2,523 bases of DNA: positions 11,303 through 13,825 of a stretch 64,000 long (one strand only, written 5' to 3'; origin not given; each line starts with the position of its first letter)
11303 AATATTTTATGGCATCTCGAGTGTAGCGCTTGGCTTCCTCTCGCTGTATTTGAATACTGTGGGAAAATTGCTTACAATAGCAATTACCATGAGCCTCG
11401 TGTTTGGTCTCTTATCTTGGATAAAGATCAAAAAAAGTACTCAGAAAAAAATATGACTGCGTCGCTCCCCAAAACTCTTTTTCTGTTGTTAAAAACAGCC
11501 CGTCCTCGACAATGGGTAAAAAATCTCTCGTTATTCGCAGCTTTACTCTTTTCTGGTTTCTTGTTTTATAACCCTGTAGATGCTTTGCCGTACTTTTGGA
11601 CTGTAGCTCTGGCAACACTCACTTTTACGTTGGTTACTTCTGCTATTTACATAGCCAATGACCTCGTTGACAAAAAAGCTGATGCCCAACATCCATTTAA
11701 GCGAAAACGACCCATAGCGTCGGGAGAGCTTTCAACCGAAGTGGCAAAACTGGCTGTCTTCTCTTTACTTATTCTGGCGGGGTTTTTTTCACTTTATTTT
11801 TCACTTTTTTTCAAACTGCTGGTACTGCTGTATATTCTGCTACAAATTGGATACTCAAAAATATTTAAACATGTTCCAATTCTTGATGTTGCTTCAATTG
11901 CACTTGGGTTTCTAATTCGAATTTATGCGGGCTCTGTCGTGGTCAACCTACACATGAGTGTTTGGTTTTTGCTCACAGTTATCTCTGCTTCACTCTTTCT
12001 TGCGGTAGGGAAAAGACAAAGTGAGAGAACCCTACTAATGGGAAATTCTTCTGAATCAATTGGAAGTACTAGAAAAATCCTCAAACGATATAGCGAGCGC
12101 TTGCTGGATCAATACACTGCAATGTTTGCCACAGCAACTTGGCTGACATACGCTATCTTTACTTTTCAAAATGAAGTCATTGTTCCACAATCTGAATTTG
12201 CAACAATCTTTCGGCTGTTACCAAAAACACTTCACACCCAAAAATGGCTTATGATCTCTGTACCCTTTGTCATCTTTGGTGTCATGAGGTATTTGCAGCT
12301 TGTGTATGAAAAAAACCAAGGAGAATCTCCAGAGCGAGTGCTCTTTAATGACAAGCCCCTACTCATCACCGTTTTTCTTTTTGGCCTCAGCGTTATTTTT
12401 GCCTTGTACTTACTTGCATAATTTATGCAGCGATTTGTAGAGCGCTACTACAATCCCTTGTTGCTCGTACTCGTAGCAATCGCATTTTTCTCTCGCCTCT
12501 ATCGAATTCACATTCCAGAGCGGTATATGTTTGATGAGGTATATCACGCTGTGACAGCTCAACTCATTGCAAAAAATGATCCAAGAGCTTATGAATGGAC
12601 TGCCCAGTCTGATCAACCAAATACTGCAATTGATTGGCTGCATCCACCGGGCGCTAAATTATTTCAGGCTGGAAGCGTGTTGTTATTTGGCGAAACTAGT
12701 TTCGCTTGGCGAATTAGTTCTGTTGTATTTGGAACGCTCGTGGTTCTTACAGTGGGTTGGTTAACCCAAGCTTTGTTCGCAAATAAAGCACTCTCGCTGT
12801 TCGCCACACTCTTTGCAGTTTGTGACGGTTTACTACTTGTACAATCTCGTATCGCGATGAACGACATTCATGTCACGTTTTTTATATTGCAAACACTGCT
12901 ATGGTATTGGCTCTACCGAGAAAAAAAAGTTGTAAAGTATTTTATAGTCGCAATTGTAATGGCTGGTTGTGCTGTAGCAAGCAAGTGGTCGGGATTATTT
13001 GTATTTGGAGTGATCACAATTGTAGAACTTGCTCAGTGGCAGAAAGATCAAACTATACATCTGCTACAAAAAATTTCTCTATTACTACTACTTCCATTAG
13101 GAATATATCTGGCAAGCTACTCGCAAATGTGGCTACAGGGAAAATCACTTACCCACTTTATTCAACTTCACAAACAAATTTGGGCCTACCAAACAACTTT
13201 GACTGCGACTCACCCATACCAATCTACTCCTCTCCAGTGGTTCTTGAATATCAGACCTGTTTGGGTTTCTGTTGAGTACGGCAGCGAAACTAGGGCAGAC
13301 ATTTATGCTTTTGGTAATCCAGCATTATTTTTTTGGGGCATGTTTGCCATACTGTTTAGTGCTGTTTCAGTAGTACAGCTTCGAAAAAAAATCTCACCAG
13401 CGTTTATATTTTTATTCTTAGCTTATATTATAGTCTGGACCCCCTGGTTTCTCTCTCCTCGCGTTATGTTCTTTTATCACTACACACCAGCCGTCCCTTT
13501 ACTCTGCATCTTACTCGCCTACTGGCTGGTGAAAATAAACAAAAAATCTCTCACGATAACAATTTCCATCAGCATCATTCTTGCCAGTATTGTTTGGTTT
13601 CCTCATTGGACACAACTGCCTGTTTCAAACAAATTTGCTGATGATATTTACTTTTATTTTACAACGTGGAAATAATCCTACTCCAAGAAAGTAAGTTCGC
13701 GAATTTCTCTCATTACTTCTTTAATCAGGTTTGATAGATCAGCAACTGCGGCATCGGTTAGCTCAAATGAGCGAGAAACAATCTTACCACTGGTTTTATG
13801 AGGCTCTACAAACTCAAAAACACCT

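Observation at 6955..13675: Six-gene lipid-linked glycan assembly cluster with a DPPR-synthase-like enzyme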

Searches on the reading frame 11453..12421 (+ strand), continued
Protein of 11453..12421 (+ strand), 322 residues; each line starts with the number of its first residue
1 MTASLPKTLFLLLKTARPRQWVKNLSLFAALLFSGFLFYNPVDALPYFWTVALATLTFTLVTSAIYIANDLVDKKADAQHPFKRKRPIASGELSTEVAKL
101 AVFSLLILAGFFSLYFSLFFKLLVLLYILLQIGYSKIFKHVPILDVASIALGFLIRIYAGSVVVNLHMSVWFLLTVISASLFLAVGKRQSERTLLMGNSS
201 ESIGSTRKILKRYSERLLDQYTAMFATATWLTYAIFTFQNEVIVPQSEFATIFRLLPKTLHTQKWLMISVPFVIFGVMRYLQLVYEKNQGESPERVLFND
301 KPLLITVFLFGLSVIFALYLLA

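Call 70: find_encoding_contigs(protein=P0523, flank=10000, max_places=2)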
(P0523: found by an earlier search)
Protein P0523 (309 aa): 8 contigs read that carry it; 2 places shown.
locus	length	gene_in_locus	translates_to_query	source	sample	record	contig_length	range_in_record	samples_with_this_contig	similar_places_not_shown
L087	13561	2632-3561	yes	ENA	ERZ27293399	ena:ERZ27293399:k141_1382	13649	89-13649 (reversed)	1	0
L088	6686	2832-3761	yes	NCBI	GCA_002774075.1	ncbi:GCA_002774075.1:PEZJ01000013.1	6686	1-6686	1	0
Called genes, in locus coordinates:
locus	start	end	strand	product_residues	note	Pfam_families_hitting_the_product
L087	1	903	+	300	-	?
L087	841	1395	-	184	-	-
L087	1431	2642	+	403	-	PF01266:DAO, PF01593:Amino_oxidase, PF13450:NAD_binding_8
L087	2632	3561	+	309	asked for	PF01040:UbiA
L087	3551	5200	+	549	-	PF13231:PMT_2, PF02366:PMT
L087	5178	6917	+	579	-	PF02366:PMT (weak), PF13231:PMT_2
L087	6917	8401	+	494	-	PF13231:PMT_2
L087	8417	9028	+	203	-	PF01209:Ubie_methyltran, PF13489:Methyltransf_23 (weak), PF13847:Methyltransf_31, PF08241:Methyltransf_11, PF08242:Methyltransf_12, PF13649:Methyltransf_25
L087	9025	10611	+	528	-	PF13231:PMT_2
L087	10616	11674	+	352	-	PF04015:DUF362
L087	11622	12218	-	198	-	-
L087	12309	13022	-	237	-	PF00535:Glycos_transf_2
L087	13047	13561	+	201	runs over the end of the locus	?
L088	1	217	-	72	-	?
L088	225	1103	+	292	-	-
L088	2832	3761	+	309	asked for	PF01040:UbiA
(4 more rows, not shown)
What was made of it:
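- A second, unrelated cluster type also joins a DPPRS-family gene to GT-C genes (call 70).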

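Call 71: find_encoding_contigs(protein=P0363, flank=10000, max_places=1)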
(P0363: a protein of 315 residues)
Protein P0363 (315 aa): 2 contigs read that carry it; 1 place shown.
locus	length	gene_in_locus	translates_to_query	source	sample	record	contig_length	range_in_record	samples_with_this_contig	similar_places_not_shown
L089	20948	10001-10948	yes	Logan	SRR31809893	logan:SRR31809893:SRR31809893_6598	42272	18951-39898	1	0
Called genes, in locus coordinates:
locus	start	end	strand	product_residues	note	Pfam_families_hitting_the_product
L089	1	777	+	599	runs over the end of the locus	PF00009:GTP_EFTU, PF22042:EF-G_D2 (weak), PF03144:GTP_EFTU_D2, PF14492:EFG_III (faint), PF00679:EFG_C, PF06421:LepA_C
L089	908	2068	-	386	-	PF00801:PKD (weak), PF18911:PKD_4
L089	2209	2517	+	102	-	PF00166:Cpn10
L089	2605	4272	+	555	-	PF00118:Cpn60_TCP1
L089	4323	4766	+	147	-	PF04545:Sigma70_r4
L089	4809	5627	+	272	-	PF01026:TatD_DNase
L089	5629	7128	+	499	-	-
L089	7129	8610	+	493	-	PF13231:PMT_2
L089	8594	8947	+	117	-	-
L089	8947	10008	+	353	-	PF00953:Glycos_transf_4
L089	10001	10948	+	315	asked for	PF01040:UbiA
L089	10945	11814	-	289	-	PF08308:PEGA, PF08239:SH3_3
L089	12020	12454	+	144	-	PF00011:HSP20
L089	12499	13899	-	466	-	PF00133:tRNA-synt_1, PF01406:tRNA-synt_1e (weak), PF09334:tRNA-synt_1g, PF00133:tRNA-synt_1, PF01406:tRNA-synt_1e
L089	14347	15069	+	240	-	PF01628:HrcA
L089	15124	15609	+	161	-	PF01025:GrpE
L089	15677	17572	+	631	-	PF00012:HSP70, PF06723:MreB_Mbl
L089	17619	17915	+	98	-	PF18895:T4SS_pilin (weak)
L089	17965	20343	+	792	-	-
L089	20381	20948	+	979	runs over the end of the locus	PF02861:Clp_N, PF00004:AAA, PF13191:AAA_16 (weak), PF17871:AAA_lid_9, PF07724:AAA_2, PF00004:AAA, PF07728:AAA_5, PF10431:ClpB_D2-small, +8 more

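Call 72: find_encoding_contigs(protein=P0366, flank=10000, max_places=1)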
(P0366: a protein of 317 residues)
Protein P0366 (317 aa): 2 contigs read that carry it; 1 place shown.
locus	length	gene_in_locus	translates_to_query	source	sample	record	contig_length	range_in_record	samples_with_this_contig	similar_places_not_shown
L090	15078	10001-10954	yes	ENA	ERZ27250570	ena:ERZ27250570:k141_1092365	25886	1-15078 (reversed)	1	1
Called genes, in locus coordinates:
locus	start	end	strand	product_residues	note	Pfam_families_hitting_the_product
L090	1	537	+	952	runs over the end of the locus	PF00580:UvrD-helicase, PF01443:Viral_helicase1 (faint), PF13245:AAA_19, PF21445:ADDB_N (weak), PF13361:UvrD_C, PF13538:UvrD_C_2 (faint), PF12705:PDDEXK_1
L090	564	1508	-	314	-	-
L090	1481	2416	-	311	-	PF02388:FemAB, PF04339:FemAB_like (weak), PF13480:Acetyltransf_6, PF02388:FemAB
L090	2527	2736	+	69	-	-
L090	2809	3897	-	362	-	PF02646:RmuC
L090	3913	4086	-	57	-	-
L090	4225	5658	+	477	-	PF00133:tRNA-synt_1, PF01406:tRNA-synt_1e (faint), PF09334:tRNA-synt_1g, PF00133:tRNA-synt_1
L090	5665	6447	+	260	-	PF01026:TatD_DNase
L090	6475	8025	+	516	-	-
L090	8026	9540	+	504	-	PF00953:Glycos_transf_4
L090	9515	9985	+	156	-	PF00486:Trans_reg_C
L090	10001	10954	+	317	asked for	PF01040:UbiA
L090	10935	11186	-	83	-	-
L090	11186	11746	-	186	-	-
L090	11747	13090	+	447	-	PF04932:Wzy_C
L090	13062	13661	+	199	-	-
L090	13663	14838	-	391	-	PF22820:TcaA_3rd_4th (faint), PF08308:PEGA, PF08239:SH3_3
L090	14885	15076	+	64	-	?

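Call 73: find_encoding_contigs(protein=P0515, flank=10000, max_places=1)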
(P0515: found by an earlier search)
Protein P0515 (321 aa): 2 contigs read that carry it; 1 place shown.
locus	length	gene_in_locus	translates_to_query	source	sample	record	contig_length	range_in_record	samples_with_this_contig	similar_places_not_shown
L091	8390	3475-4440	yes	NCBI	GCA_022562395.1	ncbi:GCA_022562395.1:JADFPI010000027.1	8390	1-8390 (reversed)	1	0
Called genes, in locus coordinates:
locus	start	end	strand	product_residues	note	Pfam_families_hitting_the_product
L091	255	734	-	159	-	-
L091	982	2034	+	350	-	PF27757:Competence-induced_Ccs4_N (faint)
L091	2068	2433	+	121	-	-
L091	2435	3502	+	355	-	PF00953:Glycos_transf_4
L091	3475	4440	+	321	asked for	PF01040:UbiA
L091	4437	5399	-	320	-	PF08308:PEGA, PF08239:SH3_3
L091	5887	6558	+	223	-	PF01551:Peptidase_M23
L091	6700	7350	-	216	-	PF00730:HhH-GPD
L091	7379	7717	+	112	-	-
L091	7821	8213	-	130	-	-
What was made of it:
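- L091 keeps the g2-like, g3, g4 and g5 genes (call 73). The five-gene core survives where the flanks differ (L089; call 71), and L091 keeps at least g2-like, g3, g4 and g5 (call 73).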

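Call 74: search_protein_families(library=ncbifam, proteins=[L087:1431-2639:+, L087:2632-3558:+, L087:3551-5197:+, L087:10616-11671:+, L089:5629-7125:+, L089:7129-8607:+, L090:8026-9537:+], max_evalue=0.001)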
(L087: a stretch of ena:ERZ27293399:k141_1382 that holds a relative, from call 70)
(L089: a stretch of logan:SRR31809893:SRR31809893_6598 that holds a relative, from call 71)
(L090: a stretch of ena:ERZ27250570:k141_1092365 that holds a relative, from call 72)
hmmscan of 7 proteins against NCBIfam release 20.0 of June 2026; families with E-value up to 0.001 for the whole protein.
L087:1431-2639:+ (403 aa): 43 families (the best 25 are shown)
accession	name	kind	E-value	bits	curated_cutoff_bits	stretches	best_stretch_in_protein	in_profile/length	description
NF005560.0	PRK07233.1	equivalog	8.8e-112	374.1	252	1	1-401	1-430/435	hypothetical protein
TIGR03467.1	HpnE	equivalog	1.8e-20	73.7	283.05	1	3-180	1-188/430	hydroxysqualene dehydroxylase HpnE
NF005547.0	PRK07208.1-3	equivalog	1.5e-14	53.6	380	1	2-180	6-182/465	hypothetical protein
NF005548.0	PRK07208.1-4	equivalog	1.5e-14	53.5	389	1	2-183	5-180/488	hypothetical protein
TIGR02733.1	desat_CrtD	equivalog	3.2e-12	45.9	549.7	1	2-48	3-49/492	C-3',4' desaturase CrtD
TIGR00562.1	proto_IX_ox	equivalog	6.9e-10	38.1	97.85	1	2-206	4-208/470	protoporphyrinogen oxidase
NF005545.0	PRK07208.1-1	equivalog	1e-09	37.4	451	1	2-183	9-184/504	hypothetical protein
NF008841.0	PRK11883.1-1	equivalog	5.2e-09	35.5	517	1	1-171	4-180/453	protoporphyrinogen oxidase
NF008845.0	PRK11883.1-5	equivalog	1.9e-08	33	560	1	2-210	6-224/468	protoporphyrinogen oxidase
TIGR02734.1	crtI_fam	subfamily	6.6e-08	31.7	238.1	1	4-49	2-47/504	phytoene desaturase family protein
NF045637.1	carotdesatCrtDProt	equivalog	9.6e-08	31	580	1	3-41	1-39/485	1-hydroxycarotenoid 3,4-desaturase CrtD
TIGR02731.1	phytoene_desat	equivalog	9.9e-08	31.1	569.4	1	2-143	1-156/453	15-cis-phytoene desaturase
NF008843.0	PRK11883.1-3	equivalog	1.2e-07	31.2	406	1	2-108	3-113/424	protoporphyrinogen oxidase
TIGR03197.1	MnmC_Cterm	equivalog_domain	1.5e-07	30.9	174.2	1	2-41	1-40/400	FAD-dependent 5-carboxymethylaminomethyl-2-thiouridine(34) oxidoreductase MnmC1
NF045663.1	diclust_near_Sec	equivalog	4.9e-07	28.2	530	1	2-46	108-152/759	pyridine nucleotide-disulfide oxidoreductase/dicluster-binding protein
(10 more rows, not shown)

L087:2632-3558:+ (309 aa): 17 families
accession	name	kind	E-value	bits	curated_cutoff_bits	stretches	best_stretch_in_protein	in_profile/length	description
NF008978.0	PRK12324.1-4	equivalog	6e-62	209.4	207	1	11-308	35-321/322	decaprenyl-phosphate phosphoribosyltransferase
NF008977.0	PRK12324.1-2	equivalog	1.2e-55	189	234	1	12-308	6-289/297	decaprenyl-phosphate phosphoribosyltransferase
NF008976.0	PRK12324.1-1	equivalog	2.1e-52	178.4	474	1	12-301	22-298/306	decaprenyl-phosphate phosphoribosyltransferase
NF006088.0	PRK08238.1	equivalog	3.8e-46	157.7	351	1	4-238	188-424/482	UbiA family prenyltransferase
NF009523.0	PRK12884.1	equivalog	5.4e-13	48.8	269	1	9-173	5-166/279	prenyltransferase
TIGR01475.1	ubiA_other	subfamily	1.1e-08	34.9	180.8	1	42-176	35-169/282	UbiA-like polyprenyltransferase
TIGR01474.1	ubiA_proteo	equivalog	1.2e-08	34.8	275.45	1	24-146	26-143/282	4-hydroxybenzoate octaprenyltransferase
TIGR01473.1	cyoE_ctaB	equivalog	2.6e-08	34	210.3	1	43-173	35-169/281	heme o synthase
NF009521.0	PRK12882.1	equivalog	1.6e-07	30.8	296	1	47-144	43-138/280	geranylgeranylglycerol-phosphate geranylgeranyltransferase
NF009522.0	PRK12883.1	equivalog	3e-07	30.2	353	1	39-146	34-138/279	geranylgeranylglycerol-phosphate geranylgeranyltransferase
NF005742.0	PRK07566.1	equivalog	6.3e-06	25.5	313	1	53-173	76-198/315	chlorophyll synthase ChlG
NF009524.0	PRK12886.1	equivalog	7.2e-05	22.3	387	1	41-138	38-136/291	prenyltransferase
TIGR01476.1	chlor_syn_BchG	subfamily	0.00036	20.1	212.3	1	29-180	23-176/283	(bacterio)chlorophyll synthase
NF009517.0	PRK12876.1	equivalog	0.00041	19.9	419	1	33-129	37-133/300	prenyltransferase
NF009514.0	PRK12873.1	equivalog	0.00064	19.2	246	0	54-143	58-152/297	4-hydroxybenzoate polyprenyltransferase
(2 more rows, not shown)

L087:3551-5197:+ (549 aa): 1 family
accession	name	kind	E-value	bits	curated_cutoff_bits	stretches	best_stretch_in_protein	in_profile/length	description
NF009784.2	PRK13279.1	equivalog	0.00075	18.2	567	1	90-222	84-218/539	lipid IV(A) 4-amino-4-deoxy-L-arabinosyltransferase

L087:10616-11671:+ (352 aa): 1 family
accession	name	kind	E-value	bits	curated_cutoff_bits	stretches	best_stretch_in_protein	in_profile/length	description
NF052623.1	Npun_F2552_fam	equivalog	3e-07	30.2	500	1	142-269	137-267/314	Npun_F2552 family protein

L089:5629-7125:+ (499 aa): 1 family
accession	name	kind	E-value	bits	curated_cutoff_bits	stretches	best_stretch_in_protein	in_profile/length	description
TIGR03937.1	PgaC_IcaA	equivalog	0.00026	20.1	422.3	0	76-442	27-357/407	poly-beta-1,6-N-acetyl-D-glucosamine synthase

L089:7129-8607:+ (493 aa): 0 families

L090:8026-9537:+ (504 aa): 3 families
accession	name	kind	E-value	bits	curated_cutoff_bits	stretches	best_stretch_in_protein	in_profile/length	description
TIGR02380.1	ECA_wecA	exception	6.6e-13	48.5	326.05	1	194-493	45-336/346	UDP-N-acetylglucosamine--undecaprenyl-phosphate N-acetylglucosaminephosphotransferase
TIGR00445.1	mraY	equivalog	3.5e-07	30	192.05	1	194-466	39-318/321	phospho-N-acetylmuramoyl-pentapeptide-transferase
NF037953.1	frad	subfamily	0.00031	19.7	400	1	358-423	49-114/304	septal junction protein FraD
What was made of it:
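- An unrelated Shapirobacteria cluster again places a DPPRS-family gene directly before four PMT_2 GT-C genes (calls 70, 74).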

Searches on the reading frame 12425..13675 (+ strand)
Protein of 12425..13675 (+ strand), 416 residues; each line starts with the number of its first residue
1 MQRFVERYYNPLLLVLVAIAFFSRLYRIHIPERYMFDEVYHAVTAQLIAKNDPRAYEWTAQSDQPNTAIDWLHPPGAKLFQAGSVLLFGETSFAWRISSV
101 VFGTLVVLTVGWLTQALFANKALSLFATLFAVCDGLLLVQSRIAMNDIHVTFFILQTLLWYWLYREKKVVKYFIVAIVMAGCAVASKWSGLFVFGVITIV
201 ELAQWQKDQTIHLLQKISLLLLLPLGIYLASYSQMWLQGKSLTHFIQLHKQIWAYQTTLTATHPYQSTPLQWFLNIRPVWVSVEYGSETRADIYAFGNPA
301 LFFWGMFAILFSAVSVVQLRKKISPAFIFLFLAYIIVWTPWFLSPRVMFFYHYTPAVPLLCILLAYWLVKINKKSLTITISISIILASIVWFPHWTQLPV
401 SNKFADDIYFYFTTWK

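Call 3: search_protein_families(library=pfam, proteins=[window:12425-13675:+], max_evalue=0.01)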
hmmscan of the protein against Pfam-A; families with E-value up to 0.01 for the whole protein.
window:12425-13675:+ (416 aa): 3 families
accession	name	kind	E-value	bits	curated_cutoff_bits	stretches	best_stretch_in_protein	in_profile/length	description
PF02366.24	PMT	-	4.9e-19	69.3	22.7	1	16-231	3-236/245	Dolichyl-phosphate-mannose-protein mannosyltransferase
PF16192.10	PMT_4TMC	-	3.2e-18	66.4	32.4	1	242-398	2-182/202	C-terminal four TMM region of protein-O-mannosyltransferase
PF13231.12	PMT_2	-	1.2e-09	39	26.1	1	73-227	2-159/160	Dolichyl-phosphate-mannose-protein mannosyltransferase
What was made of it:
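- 12425..13675 (+): g6: compact PMT-type GT-C glycosyltransferase without a MIR domain. It is an accessory member of the cluster. PF02366 at E=5e-19, PF16192 at E=3e-18 and PF13231 at E=1e-9 (call 3).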

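Call 4: search_protein_families(library=ncbifam, proteins=[window:12425-13675:+], max_evalue=0.01)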
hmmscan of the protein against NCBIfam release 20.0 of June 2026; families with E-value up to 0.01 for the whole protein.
window:12425-13675:+ (416 aa): 3 families
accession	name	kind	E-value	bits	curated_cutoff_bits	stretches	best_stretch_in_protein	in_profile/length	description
NF058602.1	PrMnsylTfPmt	equivalog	9.4e-25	87.4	800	2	72-157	98-183/530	protein O-mannosyltransferase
TIGR03663.1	TIGR03663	subfamily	1.2e-07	31.1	126.25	1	84-260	62-251/435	flippase activity-associated protein Agl23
NF009784.2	PRK13279.1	equivalog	3.8e-05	22.5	567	1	84-208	72-200/539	lipid IV(A) 4-amino-4-deoxy-L-arabinosyltransferase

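Call 12: search_solved_structures(query=window:12425-13675:+, max_evalue=0.01)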
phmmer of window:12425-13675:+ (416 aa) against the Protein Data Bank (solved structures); distinct sequences matched with E-value up to 0.01: 2.
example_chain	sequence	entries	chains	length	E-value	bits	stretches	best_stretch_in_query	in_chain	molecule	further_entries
9i5k_A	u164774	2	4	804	5e-05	25.9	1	244-357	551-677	Dolichyl-phosphate-mannose--protein mannosyltransferase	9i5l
6p25_A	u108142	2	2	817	8.3e-05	25.1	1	241-397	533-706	Dolichyl-phosphate-mannose--protein mannosyltransferase 1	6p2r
